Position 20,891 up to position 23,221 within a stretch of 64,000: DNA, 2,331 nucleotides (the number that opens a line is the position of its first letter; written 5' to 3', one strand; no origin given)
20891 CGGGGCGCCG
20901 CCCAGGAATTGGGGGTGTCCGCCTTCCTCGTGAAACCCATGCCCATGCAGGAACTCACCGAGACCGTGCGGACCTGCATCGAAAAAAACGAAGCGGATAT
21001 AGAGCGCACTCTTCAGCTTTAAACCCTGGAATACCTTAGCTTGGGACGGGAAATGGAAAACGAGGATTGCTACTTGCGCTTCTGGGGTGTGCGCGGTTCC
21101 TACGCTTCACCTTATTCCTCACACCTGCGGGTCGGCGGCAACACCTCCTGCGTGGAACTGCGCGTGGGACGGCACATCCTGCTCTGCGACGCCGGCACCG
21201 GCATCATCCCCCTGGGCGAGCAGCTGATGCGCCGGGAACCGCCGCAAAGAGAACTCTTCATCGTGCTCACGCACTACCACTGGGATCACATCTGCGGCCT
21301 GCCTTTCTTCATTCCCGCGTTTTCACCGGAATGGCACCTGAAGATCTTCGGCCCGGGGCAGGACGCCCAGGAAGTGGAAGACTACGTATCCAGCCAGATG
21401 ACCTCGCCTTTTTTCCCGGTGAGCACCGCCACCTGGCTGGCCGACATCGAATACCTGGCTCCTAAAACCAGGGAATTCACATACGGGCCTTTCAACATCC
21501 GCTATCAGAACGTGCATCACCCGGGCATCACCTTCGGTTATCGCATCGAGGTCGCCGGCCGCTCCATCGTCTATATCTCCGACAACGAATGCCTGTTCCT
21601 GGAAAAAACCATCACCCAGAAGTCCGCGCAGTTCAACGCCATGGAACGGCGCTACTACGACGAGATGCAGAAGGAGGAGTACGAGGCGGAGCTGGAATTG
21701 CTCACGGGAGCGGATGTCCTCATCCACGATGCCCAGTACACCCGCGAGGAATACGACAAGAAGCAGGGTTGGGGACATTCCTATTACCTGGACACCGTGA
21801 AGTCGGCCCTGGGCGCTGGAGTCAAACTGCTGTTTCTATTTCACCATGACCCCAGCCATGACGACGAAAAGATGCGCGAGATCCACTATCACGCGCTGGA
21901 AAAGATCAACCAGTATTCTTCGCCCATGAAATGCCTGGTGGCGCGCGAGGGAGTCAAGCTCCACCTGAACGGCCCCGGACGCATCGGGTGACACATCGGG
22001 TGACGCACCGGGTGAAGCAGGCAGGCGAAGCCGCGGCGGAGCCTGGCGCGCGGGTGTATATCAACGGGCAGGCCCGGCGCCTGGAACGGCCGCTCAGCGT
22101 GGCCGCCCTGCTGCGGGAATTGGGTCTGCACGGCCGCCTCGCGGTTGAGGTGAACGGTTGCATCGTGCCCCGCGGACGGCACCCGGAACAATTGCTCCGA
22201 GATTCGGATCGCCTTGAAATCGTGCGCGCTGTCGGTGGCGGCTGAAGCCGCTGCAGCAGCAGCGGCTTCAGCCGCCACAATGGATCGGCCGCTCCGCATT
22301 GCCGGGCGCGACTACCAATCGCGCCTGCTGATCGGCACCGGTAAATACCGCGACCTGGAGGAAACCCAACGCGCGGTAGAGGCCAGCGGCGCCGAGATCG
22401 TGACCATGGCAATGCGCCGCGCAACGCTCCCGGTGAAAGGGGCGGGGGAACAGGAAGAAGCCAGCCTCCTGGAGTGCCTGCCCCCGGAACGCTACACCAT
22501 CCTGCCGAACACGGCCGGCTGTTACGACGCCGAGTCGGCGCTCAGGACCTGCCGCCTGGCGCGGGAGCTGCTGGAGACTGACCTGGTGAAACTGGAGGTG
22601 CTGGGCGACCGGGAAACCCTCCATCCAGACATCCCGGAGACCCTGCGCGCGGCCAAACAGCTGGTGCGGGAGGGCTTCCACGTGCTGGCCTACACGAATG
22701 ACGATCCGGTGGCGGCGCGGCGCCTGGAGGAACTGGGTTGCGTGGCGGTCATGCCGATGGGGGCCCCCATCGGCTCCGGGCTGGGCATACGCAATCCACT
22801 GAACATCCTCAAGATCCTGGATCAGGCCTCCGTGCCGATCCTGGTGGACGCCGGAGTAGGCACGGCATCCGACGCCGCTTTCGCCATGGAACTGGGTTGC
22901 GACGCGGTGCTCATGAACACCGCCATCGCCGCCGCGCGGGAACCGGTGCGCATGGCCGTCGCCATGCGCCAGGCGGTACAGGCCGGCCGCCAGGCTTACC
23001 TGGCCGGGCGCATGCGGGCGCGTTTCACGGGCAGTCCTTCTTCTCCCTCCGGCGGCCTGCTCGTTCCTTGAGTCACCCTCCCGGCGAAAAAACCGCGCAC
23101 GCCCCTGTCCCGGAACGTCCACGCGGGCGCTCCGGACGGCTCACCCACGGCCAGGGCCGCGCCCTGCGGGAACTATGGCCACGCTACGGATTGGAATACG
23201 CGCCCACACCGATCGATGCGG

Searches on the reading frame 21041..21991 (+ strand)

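Call 55: search_protein_families(library=pfam, proteins=[window:21041-21991:+], max_evalue=0.0001)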
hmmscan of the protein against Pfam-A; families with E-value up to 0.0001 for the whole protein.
window:21041-21991:+ (316 aa): 2 families
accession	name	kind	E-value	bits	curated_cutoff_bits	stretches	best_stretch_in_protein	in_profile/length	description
PF12706.13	Lactamase_B_2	-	5.2e-14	52.7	27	1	47-182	3-143/200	Beta-lactamase superfamily domain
PF00753.33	Lactamase_B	-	1.2e-06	29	22.7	1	33-99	4-72/196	Metallo-beta-lactamase superfamily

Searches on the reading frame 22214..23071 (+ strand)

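Call 55: search_protein_families(library=pfam, proteins=[window:22214-23071:+], max_evalue=0.0001)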
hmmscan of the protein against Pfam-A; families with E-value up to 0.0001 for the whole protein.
window:22214-23071:+ (285 aa): 1 family
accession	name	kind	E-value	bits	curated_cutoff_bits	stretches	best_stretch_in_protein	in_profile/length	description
PF05690.20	ThiG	-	2.2e-106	355.1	23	1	29-278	2-247/247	Thiazole biosynthesis protein ThiG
